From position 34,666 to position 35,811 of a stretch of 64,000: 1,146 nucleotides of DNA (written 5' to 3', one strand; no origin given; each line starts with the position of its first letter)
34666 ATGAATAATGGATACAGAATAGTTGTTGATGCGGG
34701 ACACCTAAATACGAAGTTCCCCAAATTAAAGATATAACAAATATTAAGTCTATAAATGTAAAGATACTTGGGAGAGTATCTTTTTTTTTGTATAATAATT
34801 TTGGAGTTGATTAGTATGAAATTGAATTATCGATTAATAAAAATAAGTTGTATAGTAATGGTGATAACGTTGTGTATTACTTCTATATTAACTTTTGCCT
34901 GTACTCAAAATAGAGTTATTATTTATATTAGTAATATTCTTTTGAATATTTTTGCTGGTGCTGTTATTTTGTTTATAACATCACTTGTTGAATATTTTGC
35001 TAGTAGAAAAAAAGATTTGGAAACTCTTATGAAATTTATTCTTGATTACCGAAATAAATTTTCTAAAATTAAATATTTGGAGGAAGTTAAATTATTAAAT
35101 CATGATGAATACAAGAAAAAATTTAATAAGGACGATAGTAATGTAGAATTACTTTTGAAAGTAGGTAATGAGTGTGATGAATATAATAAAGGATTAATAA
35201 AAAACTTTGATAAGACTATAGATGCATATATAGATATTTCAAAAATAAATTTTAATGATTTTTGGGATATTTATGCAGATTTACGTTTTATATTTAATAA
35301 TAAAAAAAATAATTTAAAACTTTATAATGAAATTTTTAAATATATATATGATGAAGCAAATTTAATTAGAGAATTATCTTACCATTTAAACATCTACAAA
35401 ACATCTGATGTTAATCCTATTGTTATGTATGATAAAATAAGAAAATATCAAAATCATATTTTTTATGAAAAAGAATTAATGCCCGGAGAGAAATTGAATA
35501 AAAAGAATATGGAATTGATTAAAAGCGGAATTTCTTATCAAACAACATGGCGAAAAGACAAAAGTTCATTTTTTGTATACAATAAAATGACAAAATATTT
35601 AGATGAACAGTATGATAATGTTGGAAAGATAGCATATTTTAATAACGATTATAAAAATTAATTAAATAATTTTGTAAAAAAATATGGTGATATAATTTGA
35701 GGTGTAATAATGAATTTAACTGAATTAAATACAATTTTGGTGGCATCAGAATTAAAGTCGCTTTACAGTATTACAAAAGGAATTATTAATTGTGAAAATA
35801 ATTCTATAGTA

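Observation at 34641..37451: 64-bp direct repeats (duplicated amidase 5' end) bracket a 2.7-kb recombinase-less insert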

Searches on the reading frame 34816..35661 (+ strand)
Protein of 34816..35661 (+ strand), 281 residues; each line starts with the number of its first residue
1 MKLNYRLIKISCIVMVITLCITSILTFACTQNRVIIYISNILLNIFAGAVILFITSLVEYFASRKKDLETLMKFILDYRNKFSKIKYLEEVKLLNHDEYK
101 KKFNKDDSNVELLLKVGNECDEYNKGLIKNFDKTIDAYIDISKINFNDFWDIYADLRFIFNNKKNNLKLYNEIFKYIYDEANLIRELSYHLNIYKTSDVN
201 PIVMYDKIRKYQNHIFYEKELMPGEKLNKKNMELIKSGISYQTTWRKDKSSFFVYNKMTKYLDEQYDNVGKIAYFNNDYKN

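Call 8: search_protein_families(library=pfam, proteins=[window:34816-35661:+], max_evalue=0.01)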
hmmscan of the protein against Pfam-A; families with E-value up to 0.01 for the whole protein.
window:34816-35661:+ (281 aa): 0 families

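Call 32: search_protein_families(library=ncbifam, proteins=[window:34816-35661:+], max_evalue=0.01)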
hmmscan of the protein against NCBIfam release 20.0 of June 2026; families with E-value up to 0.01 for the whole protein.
window:34816-35661:+ (281 aa): 0 families

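Call 33: search_protein_families(library=padloc, proteins=[window:34816-35661:+], max_evalue=0.01)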
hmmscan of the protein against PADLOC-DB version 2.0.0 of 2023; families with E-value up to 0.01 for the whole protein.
window:34816-35661:+ (281 aa): 0 families

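Call 43: find_homologous_proteins(query=window:34816-35661:+, max_evalue=0.001)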
Query window:34816-35661:+ (281 aa): 33 proteins with E <= 0.001 among 1468 candidates.
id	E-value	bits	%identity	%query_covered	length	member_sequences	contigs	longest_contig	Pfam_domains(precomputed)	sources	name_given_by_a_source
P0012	3.8e-177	606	100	100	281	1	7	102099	-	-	-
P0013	7.4e-130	451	75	100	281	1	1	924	-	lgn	-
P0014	4.5e-123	429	70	100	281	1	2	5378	-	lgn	-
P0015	4.3e-116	406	69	100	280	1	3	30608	-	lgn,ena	-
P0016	8.4e-114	398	68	100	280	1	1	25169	-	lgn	-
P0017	6.7e-111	389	65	100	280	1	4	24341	-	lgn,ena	-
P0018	2.0e-110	387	65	100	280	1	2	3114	-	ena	-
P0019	6.4e-108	379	62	100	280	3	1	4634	-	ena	-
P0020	4.2e-106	373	62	100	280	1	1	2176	-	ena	-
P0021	1.2e-105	371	62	100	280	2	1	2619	-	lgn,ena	-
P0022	1.4e-104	368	62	100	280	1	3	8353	-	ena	-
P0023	3.9e-102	360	60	100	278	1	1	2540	-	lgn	-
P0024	5.1e-102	359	71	85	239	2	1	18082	-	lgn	-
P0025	1.4e-100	355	60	99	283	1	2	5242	-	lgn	-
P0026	1.2e-98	348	60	99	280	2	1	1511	-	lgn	-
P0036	1.4e-92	329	59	96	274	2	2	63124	-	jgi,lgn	-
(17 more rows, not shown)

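Call 44: find_encoding_contigs(protein=P0015, flank=10000, max_places=2)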
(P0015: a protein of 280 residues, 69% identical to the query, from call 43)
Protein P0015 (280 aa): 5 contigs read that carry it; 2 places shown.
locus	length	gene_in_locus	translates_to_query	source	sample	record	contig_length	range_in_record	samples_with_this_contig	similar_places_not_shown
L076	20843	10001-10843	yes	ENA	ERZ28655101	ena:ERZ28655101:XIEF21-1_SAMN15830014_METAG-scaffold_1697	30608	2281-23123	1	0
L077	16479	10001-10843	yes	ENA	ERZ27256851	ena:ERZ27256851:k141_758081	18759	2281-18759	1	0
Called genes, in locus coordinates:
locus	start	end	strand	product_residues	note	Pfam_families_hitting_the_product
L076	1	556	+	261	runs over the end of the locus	PF00702:Hydrolase (faint), PF08282:Hydrolase_3, PF05116:S6PP (weak)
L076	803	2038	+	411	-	PF00579:tRNA-synt_1b, PF22421:SYY_C-terminal, PF01479:S4 (weak)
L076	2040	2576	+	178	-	PF00300:His_Phos_1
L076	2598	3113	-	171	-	-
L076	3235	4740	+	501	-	-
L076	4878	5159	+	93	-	PF00005:ABC_tran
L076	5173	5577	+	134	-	PF00005:ABC_tran, PF02463:SMC_N (weak)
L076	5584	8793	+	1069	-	PF02687:FtsX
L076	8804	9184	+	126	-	-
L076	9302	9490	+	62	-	-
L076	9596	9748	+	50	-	-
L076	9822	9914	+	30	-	-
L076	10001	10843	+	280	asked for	-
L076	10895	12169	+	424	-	PF01076:Mob_Pre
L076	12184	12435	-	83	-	PF12844:HTH_19 (weak), PF13443:HTH_26 (weak), PF01381:HTH_3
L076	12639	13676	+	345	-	PF02368:Big_2, PF26182:Ig_NUP210_5th (faint), PF26918:Ig_Eae (faint), PF02368:Big_2, PF21461:HL_N-beta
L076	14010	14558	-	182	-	PF01381:HTH_3, PF12844:HTH_19 (weak), PF13560:HTH_31 (weak)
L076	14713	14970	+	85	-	-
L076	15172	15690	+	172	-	PF13730:HTH_36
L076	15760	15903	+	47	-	-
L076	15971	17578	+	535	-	PF00239:Resolvase, PF07508:Recombinase, PF13408:Zn_ribbon_recom, PF14287:DUF4368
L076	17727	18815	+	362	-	PF01520:Amidase_3, PF23462:LysM3_NFP (faint), PF01476:LysM, PF22310:NMB0315_dom_I (faint), PF23472:LysM2_CERK1_LYK3_4_5 (faint), PF01476:LysM, PF23473:LysM3_LYK4_5, PF01476:LysM, +2 more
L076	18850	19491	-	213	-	-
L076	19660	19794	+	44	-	-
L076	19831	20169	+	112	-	PF05103:DivIVA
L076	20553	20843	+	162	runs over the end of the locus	PF12844:HTH_19 (faint), PF13413:HTH_25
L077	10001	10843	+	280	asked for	-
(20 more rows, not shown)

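Call 45: find_encoding_contigs(protein=P0016, flank=10000, max_places=2)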
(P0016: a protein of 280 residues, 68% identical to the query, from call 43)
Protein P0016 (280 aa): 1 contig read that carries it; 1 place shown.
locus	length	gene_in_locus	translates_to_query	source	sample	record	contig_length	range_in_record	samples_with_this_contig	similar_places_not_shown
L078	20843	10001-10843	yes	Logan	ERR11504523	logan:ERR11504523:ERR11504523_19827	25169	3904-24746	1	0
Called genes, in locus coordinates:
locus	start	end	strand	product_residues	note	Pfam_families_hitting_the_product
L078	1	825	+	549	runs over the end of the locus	PF01943:Polysacc_synt, PF03023:MurJ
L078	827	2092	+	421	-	PF02388:FemAB, PF13480:Acetyltransf_6 (faint)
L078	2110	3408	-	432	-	PF02388:FemAB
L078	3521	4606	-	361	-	PF00534:Glycos_transf_1, PF13692:Glyco_trans_1_4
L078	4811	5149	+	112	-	-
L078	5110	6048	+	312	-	PF01522:Polysacc_deac_1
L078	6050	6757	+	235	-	PF06940:DUF1287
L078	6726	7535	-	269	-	PF02535:Zip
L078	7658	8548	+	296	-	PF07719:TPR_2 (weak)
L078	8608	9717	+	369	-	PF01663:Phosphodiest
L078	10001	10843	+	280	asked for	-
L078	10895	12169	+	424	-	PF01076:Mob_Pre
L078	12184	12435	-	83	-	PF12844:HTH_19 (weak), PF13443:HTH_26 (weak), PF01381:HTH_3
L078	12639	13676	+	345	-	PF02368:Big_2, PF26182:Ig_NUP210_5th (faint), PF26918:Ig_Eae (faint), PF02368:Big_2, PF21461:HL_N-beta (weak)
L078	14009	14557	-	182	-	PF01381:HTH_3, PF12844:HTH_19 (weak), PF13560:HTH_31 (weak)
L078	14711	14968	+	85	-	-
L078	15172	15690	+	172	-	PF13730:HTH_36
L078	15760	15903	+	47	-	-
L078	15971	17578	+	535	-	PF00239:Resolvase, PF07508:Recombinase, PF13408:Zn_ribbon_recom, PF14287:DUF4368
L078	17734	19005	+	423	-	PF01520:Amidase_3, PF23473:LysM3_LYK4_5 (faint), PF23462:LysM3_NFP (faint), PF23577:LysM_RLK (faint), PF00570:HRDC (faint), PF01476:LysM, PF22310:NMB0315_dom_I (faint), PF01476:LysM, +2 more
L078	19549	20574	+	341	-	PF00438:S-AdoMet_synt_N, PF02772:S-AdoMet_synt_M, PF02773:S-AdoMet_synt_C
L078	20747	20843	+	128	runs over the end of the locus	PF00011:HSP20, PF17886:ArsA_HSP20 (weak)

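Call 46: find_encoding_contigs(protein=P0036, flank=10000, max_places=2)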
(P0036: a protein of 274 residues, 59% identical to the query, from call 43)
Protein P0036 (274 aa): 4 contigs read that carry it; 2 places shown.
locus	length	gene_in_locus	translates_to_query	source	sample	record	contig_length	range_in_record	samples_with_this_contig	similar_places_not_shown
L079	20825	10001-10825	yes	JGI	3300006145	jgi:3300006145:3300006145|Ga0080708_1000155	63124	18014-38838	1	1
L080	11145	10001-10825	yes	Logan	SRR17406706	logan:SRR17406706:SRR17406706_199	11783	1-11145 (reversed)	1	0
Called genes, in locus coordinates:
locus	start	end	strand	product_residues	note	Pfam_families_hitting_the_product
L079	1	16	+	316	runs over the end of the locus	PF07751:Abi_2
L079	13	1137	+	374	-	PF00089:Trypsin, PF13365:Trypsin_2, PF00595:PDZ, PF13180:PDZ_2, PF17820:PDZ_6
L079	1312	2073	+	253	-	PF01381:HTH_3, PF12844:HTH_19 (weak), PF01928:CYTH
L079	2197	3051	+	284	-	PF01171:ATP_bind_3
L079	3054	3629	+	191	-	-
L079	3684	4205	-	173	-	PF25087:GMPPB_C (weak), PF00132:Hexapep, PF14602:Hexapep_2 (weak)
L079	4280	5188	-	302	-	PF01555:N6_N4_Mtase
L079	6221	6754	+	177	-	-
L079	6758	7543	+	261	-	PF02810:SEC-C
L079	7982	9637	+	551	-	PF13020:NOV_C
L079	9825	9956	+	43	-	-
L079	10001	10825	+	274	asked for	-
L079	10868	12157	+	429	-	PF01076:Mob_Pre, PF00435:Spectrin (faint)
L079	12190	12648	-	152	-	PF12844:HTH_19, PF13744:HTH_37 (faint), PF15731:MqsA_antitoxin (faint), PF01381:HTH_3, PF13443:HTH_26 (faint), PF13560:HTH_31 (faint), PF01381:HTH_3, PF12844:HTH_19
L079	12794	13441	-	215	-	-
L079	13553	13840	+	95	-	PF01381:HTH_3, PF13560:HTH_31 (weak)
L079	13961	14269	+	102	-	-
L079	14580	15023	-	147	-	-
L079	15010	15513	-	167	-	PF13560:HTH_31, PF01381:HTH_3, PF12844:HTH_19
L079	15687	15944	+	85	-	-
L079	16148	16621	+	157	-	PF13730:HTH_36 (weak)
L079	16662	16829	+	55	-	-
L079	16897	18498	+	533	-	PF00239:Resolvase, PF07508:Recombinase, PF13408:Zn_ribbon_recom, PF14287:DUF4368 (weak)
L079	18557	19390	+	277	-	PF02498:Bro-N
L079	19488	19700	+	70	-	-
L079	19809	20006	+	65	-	-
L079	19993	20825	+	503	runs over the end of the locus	PF12161:HsdM_N, PF02384:N6_Mtase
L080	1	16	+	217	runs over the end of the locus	?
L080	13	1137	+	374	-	PF00089:Trypsin, PF13365:Trypsin_2, PF00595:PDZ, PF13180:PDZ_2, PF17820:PDZ_6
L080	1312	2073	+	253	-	PF01381:HTH_3, PF12844:HTH_19 (weak), PF01928:CYTH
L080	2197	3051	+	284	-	PF01171:ATP_bind_3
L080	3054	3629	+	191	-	-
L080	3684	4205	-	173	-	PF25087:GMPPB_C (weak), PF00132:Hexapep, PF14602:Hexapep_2 (weak)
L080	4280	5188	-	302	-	PF01555:N6_N4_Mtase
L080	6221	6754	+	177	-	-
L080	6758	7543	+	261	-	PF02810:SEC-C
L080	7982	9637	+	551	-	PF13020:NOV_C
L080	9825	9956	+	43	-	-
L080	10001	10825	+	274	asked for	-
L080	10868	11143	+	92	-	?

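Call 75: search_protein_families(library=ncbifam, proteins=[L076:15971-17578:+, L076:10895-12169:+, L076:15172-15690:+], max_evalue=0.001)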
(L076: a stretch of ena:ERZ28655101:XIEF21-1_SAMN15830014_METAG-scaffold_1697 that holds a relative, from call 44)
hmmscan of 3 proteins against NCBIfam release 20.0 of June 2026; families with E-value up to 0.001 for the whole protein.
L076:15971-17578:+ (535 aa): 6 families
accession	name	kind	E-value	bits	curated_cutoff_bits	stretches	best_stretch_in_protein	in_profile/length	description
NF047343.1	SCCmet_CcrB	equivalog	8.8e-42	143.5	900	1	3-500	8-469/542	cassette chromosome recombinase CcrB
NF041201.1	recomb_XisF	equivalog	3.7e-29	102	375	1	47-496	33-445/465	fdxN element excision recombinase XisF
NF047347.1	SCCmet_CcrC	equivalog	2.9e-24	85.5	900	1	2-510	3-480/558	cassette chromosome recombinase CcrC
NF047344.1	SCCmet_CcrA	equivalog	5.6e-17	62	700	1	23-212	14-199/442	cassette chromosome recombinase CcrA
NF049883.1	resolv_YneB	equivalog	3.5e-10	39.7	175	1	6-207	4-189/211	YneB family resolvase-like protein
NF033518.0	transpos_IS607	equivalog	5.9e-06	25.9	110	1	3-104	55-148/187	IS607 family transposase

L076:10895-12169:+ (424 aa): 1 family
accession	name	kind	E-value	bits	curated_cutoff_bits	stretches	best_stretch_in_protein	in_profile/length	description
NF041497.1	MobV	equivalog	5.5e-35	121.2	100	1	4-218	2-187/187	MobV family relaxase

L076:15172-15690:+ (172 aa): 0 families
